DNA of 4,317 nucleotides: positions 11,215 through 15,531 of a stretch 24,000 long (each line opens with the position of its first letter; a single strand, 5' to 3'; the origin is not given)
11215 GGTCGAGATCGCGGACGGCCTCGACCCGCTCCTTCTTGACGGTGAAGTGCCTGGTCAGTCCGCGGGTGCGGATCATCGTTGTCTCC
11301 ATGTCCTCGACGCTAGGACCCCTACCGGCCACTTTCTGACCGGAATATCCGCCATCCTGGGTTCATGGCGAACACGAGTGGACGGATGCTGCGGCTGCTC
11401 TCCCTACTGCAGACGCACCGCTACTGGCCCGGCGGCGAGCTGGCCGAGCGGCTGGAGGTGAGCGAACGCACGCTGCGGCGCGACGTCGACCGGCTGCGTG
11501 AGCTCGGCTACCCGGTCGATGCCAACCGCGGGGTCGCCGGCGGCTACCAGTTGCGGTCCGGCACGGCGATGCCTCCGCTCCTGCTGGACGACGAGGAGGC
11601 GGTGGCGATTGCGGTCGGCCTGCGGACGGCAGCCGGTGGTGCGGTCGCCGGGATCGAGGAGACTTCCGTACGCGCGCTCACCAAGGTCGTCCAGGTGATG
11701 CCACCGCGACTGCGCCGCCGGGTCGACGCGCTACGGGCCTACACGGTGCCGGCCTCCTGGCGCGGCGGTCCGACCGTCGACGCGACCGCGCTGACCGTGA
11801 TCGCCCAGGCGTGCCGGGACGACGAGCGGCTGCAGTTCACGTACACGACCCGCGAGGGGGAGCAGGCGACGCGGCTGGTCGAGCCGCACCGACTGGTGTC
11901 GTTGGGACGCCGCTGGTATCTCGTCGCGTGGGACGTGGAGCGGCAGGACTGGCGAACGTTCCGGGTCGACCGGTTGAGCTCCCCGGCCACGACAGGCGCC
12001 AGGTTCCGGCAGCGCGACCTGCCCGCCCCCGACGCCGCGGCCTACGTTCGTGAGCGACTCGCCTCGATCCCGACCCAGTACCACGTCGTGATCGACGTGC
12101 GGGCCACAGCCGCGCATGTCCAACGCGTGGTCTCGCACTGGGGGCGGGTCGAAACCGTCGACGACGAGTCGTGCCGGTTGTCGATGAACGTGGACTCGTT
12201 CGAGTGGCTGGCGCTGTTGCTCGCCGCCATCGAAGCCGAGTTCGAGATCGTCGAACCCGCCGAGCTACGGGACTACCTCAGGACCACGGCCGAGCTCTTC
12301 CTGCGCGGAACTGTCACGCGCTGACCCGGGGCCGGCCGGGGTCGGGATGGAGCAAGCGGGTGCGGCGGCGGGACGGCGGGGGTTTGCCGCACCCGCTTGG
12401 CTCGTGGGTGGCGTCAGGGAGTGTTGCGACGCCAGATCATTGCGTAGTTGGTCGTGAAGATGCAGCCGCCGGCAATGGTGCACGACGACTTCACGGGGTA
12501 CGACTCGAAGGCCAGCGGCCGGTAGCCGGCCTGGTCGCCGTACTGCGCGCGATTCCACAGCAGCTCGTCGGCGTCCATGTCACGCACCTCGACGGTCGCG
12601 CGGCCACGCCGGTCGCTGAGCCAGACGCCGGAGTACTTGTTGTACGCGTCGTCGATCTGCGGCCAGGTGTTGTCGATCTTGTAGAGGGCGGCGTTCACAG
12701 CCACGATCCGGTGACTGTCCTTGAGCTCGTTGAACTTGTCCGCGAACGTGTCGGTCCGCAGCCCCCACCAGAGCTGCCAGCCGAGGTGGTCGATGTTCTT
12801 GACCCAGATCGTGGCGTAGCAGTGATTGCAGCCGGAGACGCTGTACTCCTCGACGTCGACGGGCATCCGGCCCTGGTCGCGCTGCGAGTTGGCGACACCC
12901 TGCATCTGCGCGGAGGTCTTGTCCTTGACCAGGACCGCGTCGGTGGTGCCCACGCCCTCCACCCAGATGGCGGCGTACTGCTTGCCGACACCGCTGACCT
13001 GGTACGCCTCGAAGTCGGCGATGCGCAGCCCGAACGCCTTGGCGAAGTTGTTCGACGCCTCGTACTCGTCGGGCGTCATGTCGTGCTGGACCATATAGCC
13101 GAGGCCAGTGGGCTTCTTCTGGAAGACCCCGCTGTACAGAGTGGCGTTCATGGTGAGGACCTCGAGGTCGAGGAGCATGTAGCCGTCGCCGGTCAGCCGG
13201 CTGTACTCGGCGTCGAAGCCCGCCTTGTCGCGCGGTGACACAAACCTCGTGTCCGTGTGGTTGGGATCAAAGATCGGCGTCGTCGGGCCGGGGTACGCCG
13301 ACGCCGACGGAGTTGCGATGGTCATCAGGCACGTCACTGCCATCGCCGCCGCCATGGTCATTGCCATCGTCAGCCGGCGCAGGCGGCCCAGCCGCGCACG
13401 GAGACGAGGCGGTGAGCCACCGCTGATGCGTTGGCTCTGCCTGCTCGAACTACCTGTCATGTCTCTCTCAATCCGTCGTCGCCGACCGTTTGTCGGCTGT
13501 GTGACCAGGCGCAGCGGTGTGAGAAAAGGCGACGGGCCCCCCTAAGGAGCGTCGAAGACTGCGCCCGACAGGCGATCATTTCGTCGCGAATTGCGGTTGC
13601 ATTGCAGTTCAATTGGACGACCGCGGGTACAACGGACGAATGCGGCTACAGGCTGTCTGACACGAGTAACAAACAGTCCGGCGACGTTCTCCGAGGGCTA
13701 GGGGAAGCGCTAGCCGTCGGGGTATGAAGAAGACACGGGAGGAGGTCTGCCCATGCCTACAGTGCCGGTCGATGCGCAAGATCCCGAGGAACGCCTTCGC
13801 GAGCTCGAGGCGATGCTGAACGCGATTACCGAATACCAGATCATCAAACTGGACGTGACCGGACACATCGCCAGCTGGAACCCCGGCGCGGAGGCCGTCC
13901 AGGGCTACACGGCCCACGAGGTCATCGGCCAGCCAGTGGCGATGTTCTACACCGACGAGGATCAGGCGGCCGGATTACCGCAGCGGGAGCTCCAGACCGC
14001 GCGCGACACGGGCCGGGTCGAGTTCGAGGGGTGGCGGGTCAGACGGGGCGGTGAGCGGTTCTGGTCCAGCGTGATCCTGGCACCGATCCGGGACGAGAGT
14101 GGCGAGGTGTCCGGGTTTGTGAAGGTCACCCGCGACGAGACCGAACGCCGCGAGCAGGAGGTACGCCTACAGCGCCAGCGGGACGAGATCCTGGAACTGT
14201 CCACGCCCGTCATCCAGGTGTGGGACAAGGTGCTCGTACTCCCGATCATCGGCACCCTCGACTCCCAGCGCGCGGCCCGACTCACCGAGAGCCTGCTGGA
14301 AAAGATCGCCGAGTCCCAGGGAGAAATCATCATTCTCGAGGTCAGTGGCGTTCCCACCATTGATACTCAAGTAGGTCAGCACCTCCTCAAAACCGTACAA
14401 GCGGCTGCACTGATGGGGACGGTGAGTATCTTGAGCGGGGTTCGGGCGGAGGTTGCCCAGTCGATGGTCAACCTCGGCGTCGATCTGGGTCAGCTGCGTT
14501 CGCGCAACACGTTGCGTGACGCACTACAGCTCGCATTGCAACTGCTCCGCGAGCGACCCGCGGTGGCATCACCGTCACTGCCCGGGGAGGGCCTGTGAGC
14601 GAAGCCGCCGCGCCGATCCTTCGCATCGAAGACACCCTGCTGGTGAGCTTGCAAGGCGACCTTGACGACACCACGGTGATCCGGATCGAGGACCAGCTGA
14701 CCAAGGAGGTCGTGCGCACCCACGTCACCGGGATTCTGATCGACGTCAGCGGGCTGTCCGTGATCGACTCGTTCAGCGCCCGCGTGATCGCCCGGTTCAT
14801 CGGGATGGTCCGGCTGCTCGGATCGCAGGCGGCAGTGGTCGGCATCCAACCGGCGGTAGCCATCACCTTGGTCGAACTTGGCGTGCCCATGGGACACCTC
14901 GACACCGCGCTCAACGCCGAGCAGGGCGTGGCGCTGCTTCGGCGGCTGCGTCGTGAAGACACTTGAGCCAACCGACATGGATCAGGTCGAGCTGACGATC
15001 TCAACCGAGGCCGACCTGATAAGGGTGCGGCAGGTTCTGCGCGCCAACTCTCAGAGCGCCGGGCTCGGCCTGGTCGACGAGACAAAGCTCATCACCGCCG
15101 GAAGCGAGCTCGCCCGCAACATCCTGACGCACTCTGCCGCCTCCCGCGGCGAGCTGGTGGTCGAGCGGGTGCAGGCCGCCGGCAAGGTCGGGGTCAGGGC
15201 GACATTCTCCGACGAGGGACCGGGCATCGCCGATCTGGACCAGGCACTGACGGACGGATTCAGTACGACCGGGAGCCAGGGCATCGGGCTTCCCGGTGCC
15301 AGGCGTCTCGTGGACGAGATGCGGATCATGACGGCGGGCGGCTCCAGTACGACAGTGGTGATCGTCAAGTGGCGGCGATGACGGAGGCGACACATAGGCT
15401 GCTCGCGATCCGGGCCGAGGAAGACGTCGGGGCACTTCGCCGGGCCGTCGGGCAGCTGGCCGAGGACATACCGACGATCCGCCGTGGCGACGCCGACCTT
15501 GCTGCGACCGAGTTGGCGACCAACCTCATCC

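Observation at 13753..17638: Stressosome-type RsbR/S/T module wired to a fused kinase-phosphatase and a His-less sensor-kinase-like output, with no sigma, anti-sigma or response-regulator partner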

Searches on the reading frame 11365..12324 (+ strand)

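Call 23: search_protein_families(library=pfam, proteins=[window:11365-12324:+], max_evalue=0.001)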
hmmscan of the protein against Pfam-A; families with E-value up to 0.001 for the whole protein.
window:11365-12324:+ (319 aa): 6 families
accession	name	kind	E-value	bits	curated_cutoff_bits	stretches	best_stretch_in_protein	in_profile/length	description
PF13280.12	WYL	-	4.4e-24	84.7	21.8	1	142-206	2-67/70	WYL domain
PF08279.18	HTH_11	-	2e-16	60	25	1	7-62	1-55/55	HTH domain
PF25583.1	WCX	-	1.1e-11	45.4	23.9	1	238-310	2-73/76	WCX domain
PF19187.6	HTH_PafC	-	6e-06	26.5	32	0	7-51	5-49/115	PafC helix-turn-helix domain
PF08220.18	HTH_DeoR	-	8.5e-06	25.9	21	1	10-49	4-43/57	DeoR-like helix-turn-helix domain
PF02082.26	Rrf2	-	3.9e-05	24.3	30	1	9-64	12-66/132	Iron-dependent Transcriptional regulator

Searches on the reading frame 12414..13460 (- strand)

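Call 23: search_protein_families(library=pfam, proteins=[window:12414-13460:-], max_evalue=0.001)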
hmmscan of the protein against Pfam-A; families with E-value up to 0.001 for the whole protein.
window:12414-13460:- (348 aa): 1 family
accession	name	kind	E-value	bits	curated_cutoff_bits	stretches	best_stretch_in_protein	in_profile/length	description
PF17660.6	BTRD1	-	3.3e-24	85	23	2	182-222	11-50/50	Polyglycine hydrolase-like, structural repeat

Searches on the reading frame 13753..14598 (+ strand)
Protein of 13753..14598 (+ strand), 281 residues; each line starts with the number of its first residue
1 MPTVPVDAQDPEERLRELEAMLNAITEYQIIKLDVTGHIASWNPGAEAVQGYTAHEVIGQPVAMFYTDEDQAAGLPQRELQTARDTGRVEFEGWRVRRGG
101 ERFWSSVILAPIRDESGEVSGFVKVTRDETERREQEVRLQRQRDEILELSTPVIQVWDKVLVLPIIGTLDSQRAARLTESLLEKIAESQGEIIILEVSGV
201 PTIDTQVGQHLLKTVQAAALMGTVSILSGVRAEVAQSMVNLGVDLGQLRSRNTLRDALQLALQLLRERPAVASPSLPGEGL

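Call 3: search_protein_families(library=pfam, proteins=[window:13753-14598:+], max_evalue=0.01)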
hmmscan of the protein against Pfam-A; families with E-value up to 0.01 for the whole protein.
window:13753-14598:+ (281 aa): 6 families
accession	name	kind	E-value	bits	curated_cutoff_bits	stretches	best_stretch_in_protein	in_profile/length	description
PF13426.13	PAS_9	-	1e-14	55.1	27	1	33-131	7-103/103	PAS domain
PF01740.26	STAS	-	1.8e-13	50.6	22.6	1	152-245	2-95/106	STAS domain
PF00989.32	PAS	-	1.5e-11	44.7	22.6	1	17-128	2-112/113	PAS fold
PF08448.16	PAS_4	-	4e-11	43.6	23.1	1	33-134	11-110/110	PAS fold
PF08447.18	PAS_3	-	7.6e-07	29.7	25.6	1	40-125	2-88/89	PAS fold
PF13596.12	PAS_10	-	0.0058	17.7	22.1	0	19-128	2-104/106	PAS domain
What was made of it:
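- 13753..14598 (+): R: RsbR-like co-antagonist of 281 aa. It has a PAS sensor (about 13801-14154) and a STAS domain (about 14206-14487), with Ser171 and Thr205. Pfam gives PAS_9 at 1e-14 and STAS at 1.8e-13 (call 3).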

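Call 4: search_protein_families(library=ncbifam, proteins=[window:13753-14598:+], max_evalue=0.01)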
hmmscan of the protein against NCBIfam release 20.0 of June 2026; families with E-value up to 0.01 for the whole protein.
window:13753-14598:+ (281 aa): 21 families
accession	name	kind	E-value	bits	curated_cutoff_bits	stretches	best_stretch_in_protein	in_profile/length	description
NF052652.1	YtvA_fam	equivalog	1.8e-35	122.6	250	1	42-258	28-243/243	YtvA family blue-light photoreceptor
TIGR00229.1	sensory_box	domain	4.7e-20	72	22.9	1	17-138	2-125/126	PAS domain S-box protein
NF008468.0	PRK11360.1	equivalog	2.1e-10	39.6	646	1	19-142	271-390/616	two-component system sensor histidine kinase AtoS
NF052573.1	HisKinEspAMyxo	equivalog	1.6e-09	36.4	1400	1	12-140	250-376/755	serine histidine kinase EspA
NF045675.1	PhdiestaseDibA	equivalog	4.4e-08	31.9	980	1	10-138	72-198/623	phosphodiesterase DibA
NF052306.1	BluLightHisKinLov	equivalog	2.1e-07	30.1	450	1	49-137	57-144/334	blue-light-activated histidine kinase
NF010077.0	PRK13559.1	subfamily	9.9e-07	27.9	361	1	47-153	76-181/364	hypothetical protein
NF007298.0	PRK09776.1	equivalog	1.5e-06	26.4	1135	1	18-139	557-680/1111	diguanylate cyclase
NF008467.0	PRK11359.1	equivalog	2.2e-06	25.9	857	1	26-134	145-253/800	oxygen-sensing cyclic-di-GMP phosphodiesterase DosP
NF052574.1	HisKinEspCMyxo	equivalog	4.1e-06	25.2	1200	1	18-139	286-408/785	serine histidine kinase EspC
NF041552.1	TF_PrdR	equivalog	0.00012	20.5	795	1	12-199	130-300/577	sigma-54 dependent transcriptional regulator PrdR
NF010076.0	PRK13557.1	subfamily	0.00056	18.5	631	1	49-144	65-160/540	histidine kinase famiy protein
TIGR02938.1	nifL_nitrog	equivalog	0.00061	18.4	242.45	1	42-144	29-130/494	nitrogen fixation negative regulator NifL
NF041777.1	sens_FixL_Rhizob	equivalog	0.0016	17.1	850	1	14-150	121-257/485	sensor protein FixL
NF033092.0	HK_WalK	equivalog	0.0019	16.8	725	1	12-137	254-370/594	cell wall metabolism sensor histidine kinase WalK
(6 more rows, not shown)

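Call 35: search_solved_structures(query=window:13753-14598:+, max_evalue=0.001, show_alignments=3)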
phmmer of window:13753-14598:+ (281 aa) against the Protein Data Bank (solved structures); distinct sequences matched with E-value up to 0.001: 57.
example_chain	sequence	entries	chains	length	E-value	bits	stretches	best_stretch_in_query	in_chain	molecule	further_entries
7o0i_B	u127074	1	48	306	1.6e-30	109.7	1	133-264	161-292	Anti-anti-sigma factor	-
9o3o_A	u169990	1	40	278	7.9e-29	104.2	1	129-266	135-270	STAS domain-containing protein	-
9o4r_A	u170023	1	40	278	8e-29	104.2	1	129-266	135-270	RsbR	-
7b0u_A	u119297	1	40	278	8.1e-29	104.2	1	129-266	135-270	RsbR protein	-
9o5l_A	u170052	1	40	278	1.1e-28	103.7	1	129-266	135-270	STAS domain-containing protein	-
6qcm_CD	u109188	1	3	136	2.3e-28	102.7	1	141-265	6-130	RsbR protein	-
9o3z_A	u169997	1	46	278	3.9e-28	101.9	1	129-266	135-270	RsbR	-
9o4h_A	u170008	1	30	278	5.6e-28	101.4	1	129-266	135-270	RsbR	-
6qcm_CB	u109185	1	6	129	8.8e-28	100.8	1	146-265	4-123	RsbR protein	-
6qcm_AB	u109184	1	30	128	1.2e-27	100.3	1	146-265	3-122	RsbR protein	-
2mwg_A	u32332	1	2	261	1.3e-19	74.1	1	42-260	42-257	Blue-light photoreceptor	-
6qcm_AD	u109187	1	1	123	4.4e-19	72.3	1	141-234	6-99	RsbR protein,RsbR protein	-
3lyx_A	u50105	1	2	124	3.3e-09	39.9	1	30-134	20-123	Sensory box/GGDEF domain protein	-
6jhk_A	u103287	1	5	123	7.3e-09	38.8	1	151-260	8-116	RsbS negative regulator of sigma-B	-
6qcm_A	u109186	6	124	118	6.3e-08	35.7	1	152-263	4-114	RsbS protein | RsbT antagonist protein RsbS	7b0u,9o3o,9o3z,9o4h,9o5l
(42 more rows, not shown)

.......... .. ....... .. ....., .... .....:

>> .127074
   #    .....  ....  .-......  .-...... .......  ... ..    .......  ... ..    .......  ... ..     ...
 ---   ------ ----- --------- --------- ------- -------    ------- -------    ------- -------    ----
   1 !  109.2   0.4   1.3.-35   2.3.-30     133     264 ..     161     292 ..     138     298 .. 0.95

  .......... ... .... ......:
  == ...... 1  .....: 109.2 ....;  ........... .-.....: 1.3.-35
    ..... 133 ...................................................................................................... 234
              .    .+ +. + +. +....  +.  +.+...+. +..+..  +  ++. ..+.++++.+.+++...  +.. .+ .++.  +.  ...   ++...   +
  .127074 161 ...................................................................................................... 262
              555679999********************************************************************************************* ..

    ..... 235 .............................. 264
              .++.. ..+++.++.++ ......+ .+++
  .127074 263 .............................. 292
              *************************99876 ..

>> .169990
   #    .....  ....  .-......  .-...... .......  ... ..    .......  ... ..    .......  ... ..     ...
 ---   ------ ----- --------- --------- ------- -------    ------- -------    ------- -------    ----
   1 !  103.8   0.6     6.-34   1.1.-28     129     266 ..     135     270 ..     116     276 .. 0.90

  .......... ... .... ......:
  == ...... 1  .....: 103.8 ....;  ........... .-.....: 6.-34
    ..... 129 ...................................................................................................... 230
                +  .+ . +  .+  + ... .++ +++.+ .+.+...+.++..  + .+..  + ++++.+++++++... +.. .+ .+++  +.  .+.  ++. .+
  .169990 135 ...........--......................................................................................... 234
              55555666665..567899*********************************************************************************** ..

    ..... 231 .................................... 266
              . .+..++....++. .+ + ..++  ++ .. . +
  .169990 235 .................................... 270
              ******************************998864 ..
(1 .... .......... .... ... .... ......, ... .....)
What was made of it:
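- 13753..14598 (+): The STAS domain is closest to V. vulnificus RsbR 7o0i_B (1.6e-30) and Listeria RsbR, with the phospho-sites aligned (call 35).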

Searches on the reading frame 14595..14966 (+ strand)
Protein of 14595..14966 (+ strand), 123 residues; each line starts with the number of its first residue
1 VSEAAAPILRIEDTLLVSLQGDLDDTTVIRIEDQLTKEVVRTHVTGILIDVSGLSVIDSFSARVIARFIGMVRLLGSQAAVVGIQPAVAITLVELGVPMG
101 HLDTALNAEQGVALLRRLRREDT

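Call 3: search_protein_families(library=pfam, proteins=[window:14595-14966:+], max_evalue=0.01)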
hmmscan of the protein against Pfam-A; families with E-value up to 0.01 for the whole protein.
window:14595-14966:+ (123 aa): 2 families
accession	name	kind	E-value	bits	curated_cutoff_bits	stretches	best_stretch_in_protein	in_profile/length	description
PF01740.26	STAS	-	4e-15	55.9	22.6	1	10-97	6-93/106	STAS domain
PF13466.11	STAS_2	-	0.0002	21.9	29.2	1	17-96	1-78/80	STAS domain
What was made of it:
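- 14595..14966 (+): S: RsbS-like single STAS protein of 123 aa, with Ser59 in the IDSF motif. Its start overlaps the R stop (GTGA). Pfam gives STAS at 4e-15 (call 3).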

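Call 4: search_protein_families(library=ncbifam, proteins=[window:14595-14966:+], max_evalue=0.01)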
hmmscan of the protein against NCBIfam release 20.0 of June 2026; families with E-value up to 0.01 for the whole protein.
window:14595-14966:+ (123 aa): 4 families
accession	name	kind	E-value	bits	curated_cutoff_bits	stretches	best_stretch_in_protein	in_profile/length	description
NF052652.1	YtvA_fam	equivalog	4.7e-13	49.2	250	1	3-109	133-240/243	YtvA family blue-light photoreceptor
TIGR00377.1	ant_ant_sig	superfamily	4.7e-11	42.5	53.45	1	11-91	10-90/108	anti-sigma factor antagonist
TIGR02886.1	spore_II_AA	equivalog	4.2e-07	29.9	114.75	1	11-89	6-84/106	anti-sigma F factor antagonist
NF033618.0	mlaB_1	equivalog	0.0014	19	90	1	17-95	12-85/94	lipid asymmetry maintenance protein MlaB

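Call 34: search_solved_structures(query=window:14595-14966:+, max_evalue=0.001, show_alignments=3)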
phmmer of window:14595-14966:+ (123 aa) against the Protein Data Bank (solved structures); distinct sequences matched with E-value up to 0.001: 21.
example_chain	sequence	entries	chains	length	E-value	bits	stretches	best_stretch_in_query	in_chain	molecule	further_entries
6jhk_A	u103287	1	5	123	5.2e-27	97.5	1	5-117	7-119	RsbS negative regulator of sigma-B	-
6qcm_A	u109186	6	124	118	6.3e-24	87.6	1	6-117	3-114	RsbS protein | RsbT antagonist protein RsbS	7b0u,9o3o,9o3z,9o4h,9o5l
9o4r_a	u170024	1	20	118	1.8e-23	86.1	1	6-117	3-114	RsbT antagonist protein RsbS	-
2vy9_A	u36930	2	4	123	6.4e-21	77.9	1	5-121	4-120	ANTI-SIGMA-FACTOR ANTAGONIST | ANTI-SIGMA-FACTOR ANTAGONIST (STAS) DOMAIN PROTEIN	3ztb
3zxn_A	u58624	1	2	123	2.4e-20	76.1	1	5-121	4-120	ANTI-SIGMA-FACTOR ANTAGONIST (STAS) DOMAIN PROTEIN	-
6qcm_AB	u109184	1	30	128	3.5e-12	49.8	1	2-113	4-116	RsbR protein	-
6qcm_CB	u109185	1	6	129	3.6e-12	49.8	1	2-113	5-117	RsbR protein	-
6qcm_CD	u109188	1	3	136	4.3e-12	49.5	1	2-113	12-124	RsbR protein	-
9o5l_A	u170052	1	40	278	7e-12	48.8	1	2-113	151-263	STAS domain-containing protein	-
9o3z_A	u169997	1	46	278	1.8e-11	47.5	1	2-113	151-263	RsbR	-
9o4r_A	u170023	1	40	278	1.8e-11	47.5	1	2-113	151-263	RsbR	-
7b0u_A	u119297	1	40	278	2e-11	47.3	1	2-113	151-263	RsbR protein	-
9o4h_A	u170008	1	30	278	2.3e-11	47.2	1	2-113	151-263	RsbR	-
9o3o_A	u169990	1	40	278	2.6e-11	47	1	2-113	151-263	STAS domain-containing protein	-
7o0i_a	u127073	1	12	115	3.2e-11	46.7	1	4-113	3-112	RsbS, negative regulator of sigma-B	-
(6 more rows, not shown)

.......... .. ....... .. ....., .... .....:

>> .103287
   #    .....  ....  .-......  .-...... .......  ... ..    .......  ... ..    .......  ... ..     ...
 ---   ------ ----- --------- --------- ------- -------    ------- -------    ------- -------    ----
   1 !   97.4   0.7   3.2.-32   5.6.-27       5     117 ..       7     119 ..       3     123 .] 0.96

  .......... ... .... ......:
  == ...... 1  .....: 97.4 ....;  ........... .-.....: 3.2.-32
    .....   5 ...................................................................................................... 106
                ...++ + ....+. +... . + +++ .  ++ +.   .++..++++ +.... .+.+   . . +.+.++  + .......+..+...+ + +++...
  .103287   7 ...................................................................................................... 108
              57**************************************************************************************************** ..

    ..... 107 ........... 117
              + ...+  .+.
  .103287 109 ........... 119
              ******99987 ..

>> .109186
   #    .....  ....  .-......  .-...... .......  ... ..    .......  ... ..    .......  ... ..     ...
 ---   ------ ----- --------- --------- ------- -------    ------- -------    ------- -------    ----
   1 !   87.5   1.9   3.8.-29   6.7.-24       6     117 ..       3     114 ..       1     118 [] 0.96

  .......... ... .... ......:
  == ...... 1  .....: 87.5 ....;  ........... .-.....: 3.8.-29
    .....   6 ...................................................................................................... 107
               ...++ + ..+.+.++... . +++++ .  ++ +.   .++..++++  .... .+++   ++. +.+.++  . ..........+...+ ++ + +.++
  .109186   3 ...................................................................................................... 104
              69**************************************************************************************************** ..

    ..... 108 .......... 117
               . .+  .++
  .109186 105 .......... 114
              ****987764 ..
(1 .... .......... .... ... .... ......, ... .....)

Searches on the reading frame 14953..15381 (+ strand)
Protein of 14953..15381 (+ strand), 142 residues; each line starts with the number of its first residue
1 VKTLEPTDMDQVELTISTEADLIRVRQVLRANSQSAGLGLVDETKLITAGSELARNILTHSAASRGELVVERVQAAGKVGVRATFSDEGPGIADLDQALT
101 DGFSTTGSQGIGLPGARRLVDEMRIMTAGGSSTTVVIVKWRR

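Call 3: search_protein_families(library=pfam, proteins=[window:14953-15381:+], max_evalue=0.01)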
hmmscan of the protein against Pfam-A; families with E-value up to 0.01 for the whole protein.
window:14953-15381:+ (142 aa): 2 families
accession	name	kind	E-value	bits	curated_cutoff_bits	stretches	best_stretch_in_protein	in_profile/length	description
PF02518.31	HATPase_c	-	6.4e-10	39.9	26.4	1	42-136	2-104/111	Histidine kinase-, DNA gyrase B-, and HSP90-like ATPase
PF13581.12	HATPase_c_2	-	1.1e-08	35.6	27.4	1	18-139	4-127/127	Histidine kinase-like ATPase domain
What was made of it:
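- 14977..15381 (+): T: RsbT-like serine kinase of 134 aa. It has an N-box (ELARN), G1 (DEGPG) and G2 (GIGLPG). An alternative start is GTG 14953. Pfam gives HATPase_c at 6e-10 and HATPase_c_2 at 1e-8 (call 3).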

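Call 4: search_protein_families(library=ncbifam, proteins=[window:14953-15381:+], max_evalue=0.01)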
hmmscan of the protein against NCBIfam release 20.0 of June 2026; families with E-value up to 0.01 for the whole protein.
window:14953-15381:+ (142 aa): 2 families
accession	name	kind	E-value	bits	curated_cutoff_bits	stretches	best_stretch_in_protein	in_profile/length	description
TIGR01925.2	spIIAB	equivalog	1.9e-07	31.1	135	1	40-139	32-134/137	anti-sigma F factor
NF041045.1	RsbA_anti_sig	subfamily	3.2e-06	26.6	210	1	13-136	182-299/303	anti-sigma factor RsbA family regulatory protein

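Call 36: search_solved_structures(query=window:14953-15381:+, max_evalue=0.01, show_alignments=2)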
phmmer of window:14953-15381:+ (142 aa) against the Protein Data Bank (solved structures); distinct sequences matched with E-value up to 0.01: 0.
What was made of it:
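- On Stressosome (RsbR-RsbS-RsbT module): No solved RsbT was available for comparison (call 36).
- Tried and rejected: No PDB sequence hit was found (call 36).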
